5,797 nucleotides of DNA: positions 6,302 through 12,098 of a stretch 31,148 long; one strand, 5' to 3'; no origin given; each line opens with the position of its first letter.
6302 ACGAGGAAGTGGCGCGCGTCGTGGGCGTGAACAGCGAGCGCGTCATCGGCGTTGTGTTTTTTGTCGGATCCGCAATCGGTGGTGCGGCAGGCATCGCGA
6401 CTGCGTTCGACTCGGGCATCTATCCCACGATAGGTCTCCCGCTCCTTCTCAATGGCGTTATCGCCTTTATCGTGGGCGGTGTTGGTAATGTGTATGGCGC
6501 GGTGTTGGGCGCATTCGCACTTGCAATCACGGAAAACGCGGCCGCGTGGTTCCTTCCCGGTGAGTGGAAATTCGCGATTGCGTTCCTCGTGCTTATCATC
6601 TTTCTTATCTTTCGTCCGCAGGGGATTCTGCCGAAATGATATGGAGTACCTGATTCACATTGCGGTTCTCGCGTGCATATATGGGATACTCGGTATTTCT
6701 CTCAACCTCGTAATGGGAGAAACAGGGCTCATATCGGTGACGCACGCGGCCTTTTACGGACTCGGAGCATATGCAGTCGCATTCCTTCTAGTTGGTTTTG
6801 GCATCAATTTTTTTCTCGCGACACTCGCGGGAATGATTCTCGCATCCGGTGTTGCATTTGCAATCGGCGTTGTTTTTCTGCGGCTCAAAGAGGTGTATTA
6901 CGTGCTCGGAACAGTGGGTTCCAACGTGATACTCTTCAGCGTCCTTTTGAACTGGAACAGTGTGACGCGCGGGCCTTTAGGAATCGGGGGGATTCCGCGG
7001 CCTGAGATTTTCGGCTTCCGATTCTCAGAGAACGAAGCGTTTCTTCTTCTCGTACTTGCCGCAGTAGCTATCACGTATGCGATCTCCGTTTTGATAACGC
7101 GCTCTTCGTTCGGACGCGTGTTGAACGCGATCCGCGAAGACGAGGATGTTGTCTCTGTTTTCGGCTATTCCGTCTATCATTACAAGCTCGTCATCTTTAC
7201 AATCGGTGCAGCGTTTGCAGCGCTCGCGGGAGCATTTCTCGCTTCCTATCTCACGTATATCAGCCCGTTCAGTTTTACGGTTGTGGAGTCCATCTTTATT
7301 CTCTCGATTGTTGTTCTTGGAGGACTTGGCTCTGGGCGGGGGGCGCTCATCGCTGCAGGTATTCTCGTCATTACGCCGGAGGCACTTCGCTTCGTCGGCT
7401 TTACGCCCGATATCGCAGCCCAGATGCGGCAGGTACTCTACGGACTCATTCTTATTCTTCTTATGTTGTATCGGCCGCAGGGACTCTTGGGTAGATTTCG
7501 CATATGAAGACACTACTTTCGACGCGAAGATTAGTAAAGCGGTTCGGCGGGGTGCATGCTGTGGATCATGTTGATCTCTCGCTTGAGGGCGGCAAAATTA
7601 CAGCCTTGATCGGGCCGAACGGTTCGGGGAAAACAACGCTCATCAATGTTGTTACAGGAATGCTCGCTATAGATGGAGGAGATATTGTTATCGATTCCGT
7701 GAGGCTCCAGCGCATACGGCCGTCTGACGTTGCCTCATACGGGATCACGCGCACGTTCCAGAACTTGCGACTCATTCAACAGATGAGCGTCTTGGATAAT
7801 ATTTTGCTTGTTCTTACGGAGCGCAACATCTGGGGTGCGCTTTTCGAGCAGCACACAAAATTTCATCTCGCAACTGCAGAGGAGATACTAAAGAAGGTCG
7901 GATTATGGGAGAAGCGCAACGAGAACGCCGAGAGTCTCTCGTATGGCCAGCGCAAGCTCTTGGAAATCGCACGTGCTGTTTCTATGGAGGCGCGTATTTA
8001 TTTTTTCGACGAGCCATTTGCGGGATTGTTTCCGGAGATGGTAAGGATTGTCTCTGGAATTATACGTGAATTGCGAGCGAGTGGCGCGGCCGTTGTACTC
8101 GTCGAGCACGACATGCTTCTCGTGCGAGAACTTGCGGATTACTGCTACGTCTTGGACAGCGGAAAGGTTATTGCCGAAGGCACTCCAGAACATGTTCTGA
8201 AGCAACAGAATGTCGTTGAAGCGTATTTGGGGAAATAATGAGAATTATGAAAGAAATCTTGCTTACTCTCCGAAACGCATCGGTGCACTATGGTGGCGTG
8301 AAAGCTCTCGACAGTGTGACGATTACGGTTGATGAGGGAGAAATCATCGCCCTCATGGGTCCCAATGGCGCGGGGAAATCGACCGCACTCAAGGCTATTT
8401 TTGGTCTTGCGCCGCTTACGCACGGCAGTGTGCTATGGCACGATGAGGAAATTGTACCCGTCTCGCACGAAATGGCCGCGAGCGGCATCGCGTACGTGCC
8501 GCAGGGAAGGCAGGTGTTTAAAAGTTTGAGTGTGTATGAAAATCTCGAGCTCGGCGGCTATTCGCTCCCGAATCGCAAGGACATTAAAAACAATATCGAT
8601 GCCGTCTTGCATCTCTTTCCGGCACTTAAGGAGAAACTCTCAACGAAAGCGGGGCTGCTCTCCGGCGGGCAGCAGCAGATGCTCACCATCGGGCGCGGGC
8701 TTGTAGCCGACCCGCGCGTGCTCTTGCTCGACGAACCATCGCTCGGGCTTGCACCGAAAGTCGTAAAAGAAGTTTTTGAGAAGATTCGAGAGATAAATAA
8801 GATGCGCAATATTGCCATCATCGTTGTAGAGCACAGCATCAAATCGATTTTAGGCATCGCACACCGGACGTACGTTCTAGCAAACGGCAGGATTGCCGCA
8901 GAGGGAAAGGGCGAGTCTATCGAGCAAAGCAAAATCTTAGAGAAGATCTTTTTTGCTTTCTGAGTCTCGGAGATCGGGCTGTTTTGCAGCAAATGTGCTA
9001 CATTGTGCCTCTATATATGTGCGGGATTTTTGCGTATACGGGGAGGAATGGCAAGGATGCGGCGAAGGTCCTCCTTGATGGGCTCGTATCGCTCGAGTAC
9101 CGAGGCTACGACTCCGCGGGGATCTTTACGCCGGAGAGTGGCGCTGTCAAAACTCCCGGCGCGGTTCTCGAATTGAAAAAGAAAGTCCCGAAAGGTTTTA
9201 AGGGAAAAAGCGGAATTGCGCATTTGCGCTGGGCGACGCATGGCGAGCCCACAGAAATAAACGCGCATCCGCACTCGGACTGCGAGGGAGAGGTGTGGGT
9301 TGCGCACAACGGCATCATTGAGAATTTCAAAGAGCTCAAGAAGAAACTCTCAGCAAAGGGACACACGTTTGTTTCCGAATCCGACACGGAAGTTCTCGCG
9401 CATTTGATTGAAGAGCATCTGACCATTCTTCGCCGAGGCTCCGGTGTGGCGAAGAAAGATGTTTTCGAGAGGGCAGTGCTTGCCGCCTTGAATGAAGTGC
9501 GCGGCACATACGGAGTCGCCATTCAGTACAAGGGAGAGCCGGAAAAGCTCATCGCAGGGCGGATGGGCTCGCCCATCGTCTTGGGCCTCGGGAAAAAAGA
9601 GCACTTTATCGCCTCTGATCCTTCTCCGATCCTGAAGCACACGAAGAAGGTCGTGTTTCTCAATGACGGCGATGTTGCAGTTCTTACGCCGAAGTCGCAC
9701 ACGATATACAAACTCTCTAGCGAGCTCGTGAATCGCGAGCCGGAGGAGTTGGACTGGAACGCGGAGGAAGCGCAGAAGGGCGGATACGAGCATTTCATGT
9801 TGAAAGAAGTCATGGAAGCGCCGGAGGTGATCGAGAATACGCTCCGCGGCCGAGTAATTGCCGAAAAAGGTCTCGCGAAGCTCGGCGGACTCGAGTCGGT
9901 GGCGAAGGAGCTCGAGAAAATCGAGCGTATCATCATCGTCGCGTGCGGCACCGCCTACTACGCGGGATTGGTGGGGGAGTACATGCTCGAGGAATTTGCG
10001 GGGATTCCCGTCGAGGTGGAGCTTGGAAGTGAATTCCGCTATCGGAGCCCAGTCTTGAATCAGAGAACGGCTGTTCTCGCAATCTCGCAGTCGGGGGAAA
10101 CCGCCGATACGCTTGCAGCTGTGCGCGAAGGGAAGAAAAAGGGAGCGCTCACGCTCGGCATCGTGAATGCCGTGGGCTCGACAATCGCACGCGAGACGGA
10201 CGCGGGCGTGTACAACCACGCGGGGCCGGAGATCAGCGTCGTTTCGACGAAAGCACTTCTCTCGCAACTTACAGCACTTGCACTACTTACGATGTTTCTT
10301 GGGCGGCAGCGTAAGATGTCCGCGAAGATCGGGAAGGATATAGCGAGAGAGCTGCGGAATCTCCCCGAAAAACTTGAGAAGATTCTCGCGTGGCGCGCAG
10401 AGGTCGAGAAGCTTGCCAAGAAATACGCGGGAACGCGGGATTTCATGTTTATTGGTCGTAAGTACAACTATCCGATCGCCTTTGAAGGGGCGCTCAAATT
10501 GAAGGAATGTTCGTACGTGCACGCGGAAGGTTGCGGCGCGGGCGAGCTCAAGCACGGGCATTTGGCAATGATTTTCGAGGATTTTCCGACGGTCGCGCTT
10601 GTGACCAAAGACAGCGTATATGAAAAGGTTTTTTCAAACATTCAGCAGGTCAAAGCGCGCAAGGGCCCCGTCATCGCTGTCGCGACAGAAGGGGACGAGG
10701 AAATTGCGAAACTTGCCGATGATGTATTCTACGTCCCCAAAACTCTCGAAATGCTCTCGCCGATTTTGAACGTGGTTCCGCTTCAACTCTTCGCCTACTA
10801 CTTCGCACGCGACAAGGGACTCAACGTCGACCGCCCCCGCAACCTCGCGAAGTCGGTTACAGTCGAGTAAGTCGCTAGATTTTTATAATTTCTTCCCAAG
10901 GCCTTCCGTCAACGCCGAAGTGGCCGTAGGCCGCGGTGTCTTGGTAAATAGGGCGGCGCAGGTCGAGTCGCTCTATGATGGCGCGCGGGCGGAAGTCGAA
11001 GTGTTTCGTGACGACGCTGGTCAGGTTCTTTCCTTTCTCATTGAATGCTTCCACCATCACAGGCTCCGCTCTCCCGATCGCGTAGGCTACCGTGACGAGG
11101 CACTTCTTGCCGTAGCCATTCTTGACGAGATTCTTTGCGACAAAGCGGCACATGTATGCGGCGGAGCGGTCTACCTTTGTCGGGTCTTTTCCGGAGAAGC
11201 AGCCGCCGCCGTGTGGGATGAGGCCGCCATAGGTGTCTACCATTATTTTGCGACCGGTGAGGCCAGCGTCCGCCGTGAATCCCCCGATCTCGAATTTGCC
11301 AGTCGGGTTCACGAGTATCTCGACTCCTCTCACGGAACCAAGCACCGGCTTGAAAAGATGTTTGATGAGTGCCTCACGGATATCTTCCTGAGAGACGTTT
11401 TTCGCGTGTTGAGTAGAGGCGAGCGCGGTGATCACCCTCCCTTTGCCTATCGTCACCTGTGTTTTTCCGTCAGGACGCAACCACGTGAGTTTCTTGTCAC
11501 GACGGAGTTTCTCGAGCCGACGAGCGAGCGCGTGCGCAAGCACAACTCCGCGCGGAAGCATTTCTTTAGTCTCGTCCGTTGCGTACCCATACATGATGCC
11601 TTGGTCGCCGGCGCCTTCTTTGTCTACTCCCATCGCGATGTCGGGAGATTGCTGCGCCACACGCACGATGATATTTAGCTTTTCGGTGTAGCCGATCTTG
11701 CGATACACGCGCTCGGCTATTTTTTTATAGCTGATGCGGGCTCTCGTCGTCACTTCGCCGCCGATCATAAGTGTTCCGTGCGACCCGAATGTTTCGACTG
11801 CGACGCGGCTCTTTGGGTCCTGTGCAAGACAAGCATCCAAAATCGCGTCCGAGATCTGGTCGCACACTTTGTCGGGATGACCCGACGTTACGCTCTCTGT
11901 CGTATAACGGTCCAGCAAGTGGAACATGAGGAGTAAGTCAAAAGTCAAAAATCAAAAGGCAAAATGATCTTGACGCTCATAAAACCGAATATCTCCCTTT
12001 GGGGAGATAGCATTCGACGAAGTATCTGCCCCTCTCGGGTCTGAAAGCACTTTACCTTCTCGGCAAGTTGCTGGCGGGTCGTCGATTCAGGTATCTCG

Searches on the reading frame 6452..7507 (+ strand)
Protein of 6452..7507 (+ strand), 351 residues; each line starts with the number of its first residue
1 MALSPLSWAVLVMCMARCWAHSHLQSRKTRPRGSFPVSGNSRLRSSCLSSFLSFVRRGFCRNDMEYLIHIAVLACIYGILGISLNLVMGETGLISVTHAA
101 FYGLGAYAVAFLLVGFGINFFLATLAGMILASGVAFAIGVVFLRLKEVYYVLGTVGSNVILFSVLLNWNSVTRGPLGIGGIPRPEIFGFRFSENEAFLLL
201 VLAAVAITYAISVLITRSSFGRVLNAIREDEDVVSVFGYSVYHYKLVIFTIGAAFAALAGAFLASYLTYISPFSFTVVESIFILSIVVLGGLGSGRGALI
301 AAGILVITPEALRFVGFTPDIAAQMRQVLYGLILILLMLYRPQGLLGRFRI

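Call 84: search_protein_families(library=pfam, proteins=[window:6452-7507:+], max_evalue=0.0001)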
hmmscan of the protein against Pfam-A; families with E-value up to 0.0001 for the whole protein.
window:6452-7507:+ (351 aa): 1 family
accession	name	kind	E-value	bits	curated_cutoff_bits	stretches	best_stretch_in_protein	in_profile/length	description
PF02653.21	BPD_transp_2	-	2.7e-45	155.1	26.8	1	67-337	2-268/269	Branched-chain amino acid transport system / permease component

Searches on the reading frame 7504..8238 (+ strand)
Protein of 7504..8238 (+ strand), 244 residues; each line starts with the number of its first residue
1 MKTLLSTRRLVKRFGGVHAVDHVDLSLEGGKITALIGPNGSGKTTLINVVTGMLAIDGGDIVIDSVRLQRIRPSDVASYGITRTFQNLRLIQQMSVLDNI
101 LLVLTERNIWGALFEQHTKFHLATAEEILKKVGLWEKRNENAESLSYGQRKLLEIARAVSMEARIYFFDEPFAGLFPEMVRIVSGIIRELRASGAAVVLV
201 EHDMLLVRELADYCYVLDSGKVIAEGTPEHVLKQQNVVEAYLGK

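Call 84: search_protein_families(library=pfam, proteins=[window:7504-8238:+], max_evalue=0.0001)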
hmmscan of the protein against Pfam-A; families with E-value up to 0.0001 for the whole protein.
window:7504-8238:+ (244 aa): 7 families
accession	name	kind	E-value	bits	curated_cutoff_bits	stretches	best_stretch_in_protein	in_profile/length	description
PF00005.33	ABC_tran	-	2e-28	100.1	25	1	21-173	2-137/137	ABC transporter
PF13304.12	AAA_21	-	8.7e-13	49.4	27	2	32-82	1-63/304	AAA domain, putative AbiEii toxin, Type IV TA system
PF12399.14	BCA_ABC_TP_C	-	3.5e-07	30.1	25.5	1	221-244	1-24/27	Branched-chain amino acid ATP-binding cassette transporter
PF02463.25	SMC_N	-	4.6e-06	26.6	40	0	31-202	25-199/220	RecF/RecN/SMC N terminal domain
PF13476.12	AAA_23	-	9.9e-06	26.8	27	1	21-85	11-79/201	AAA domain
PF13175.12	AAA_15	-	3.6e-05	24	32.1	0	22-50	18-43/374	AAA ATPase domain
PF13555.12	AAA_29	-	7.1e-05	22.9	27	0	18-50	13-42/61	P-loop containing region of AAA domain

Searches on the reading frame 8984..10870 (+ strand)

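Call 84: search_protein_families(library=pfam, proteins=[window:8984-10870:+], max_evalue=0.0001)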
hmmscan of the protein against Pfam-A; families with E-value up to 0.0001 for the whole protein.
window:8984-10870:+ (628 aa): 4 families
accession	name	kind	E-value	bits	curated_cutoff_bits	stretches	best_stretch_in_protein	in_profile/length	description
PF01380.27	SIS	-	1e-51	174.6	25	2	310-436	2-129/131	SIS domain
PF13522.11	GATase_6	-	1.1e-17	64.7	27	1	73-145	9-80/130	Glutamine amidotransferase domain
PF13537.11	GATase_7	-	1.5e-12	48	25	1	93-192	12-93/123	Glutamine amidotransferase domain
PF13230.11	GATase_4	-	1.4e-05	24.6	23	1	61-171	60-164/272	Glutamine amidotransferases class-II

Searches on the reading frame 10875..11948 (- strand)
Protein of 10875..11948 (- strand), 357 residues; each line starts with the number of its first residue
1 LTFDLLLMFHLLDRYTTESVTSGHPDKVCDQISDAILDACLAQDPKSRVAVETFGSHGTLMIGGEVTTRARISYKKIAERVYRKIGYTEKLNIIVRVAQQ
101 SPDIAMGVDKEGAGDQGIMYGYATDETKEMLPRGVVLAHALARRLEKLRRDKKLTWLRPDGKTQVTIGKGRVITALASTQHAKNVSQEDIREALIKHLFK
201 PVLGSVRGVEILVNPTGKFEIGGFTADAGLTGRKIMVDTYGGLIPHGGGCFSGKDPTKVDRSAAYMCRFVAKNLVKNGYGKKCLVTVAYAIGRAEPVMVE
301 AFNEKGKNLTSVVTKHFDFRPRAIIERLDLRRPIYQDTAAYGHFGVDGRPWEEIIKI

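Call 84: search_protein_families(library=pfam, proteins=[window:10875-11948:-], max_evalue=0.0001)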
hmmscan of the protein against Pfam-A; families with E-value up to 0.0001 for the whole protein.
window:10875-11948:- (357 aa): 3 families
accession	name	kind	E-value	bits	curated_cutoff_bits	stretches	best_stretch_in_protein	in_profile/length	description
PF02773.21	S-AdoMet_synt_C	-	2.2e-55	186.8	25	1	221-352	1-137/138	S-adenosylmethionine synthetase, C-terminal domain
PF02772.21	S-AdoMet_synt_M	-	4.4e-34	117.6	29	1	111-219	2-120/120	S-adenosylmethionine synthetase, central domain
PF00438.25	S-AdoMet_synt_N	-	5.8e-31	107.4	33.1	1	15-92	4-89/99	S-adenosylmethionine synthetase, N-terminal domain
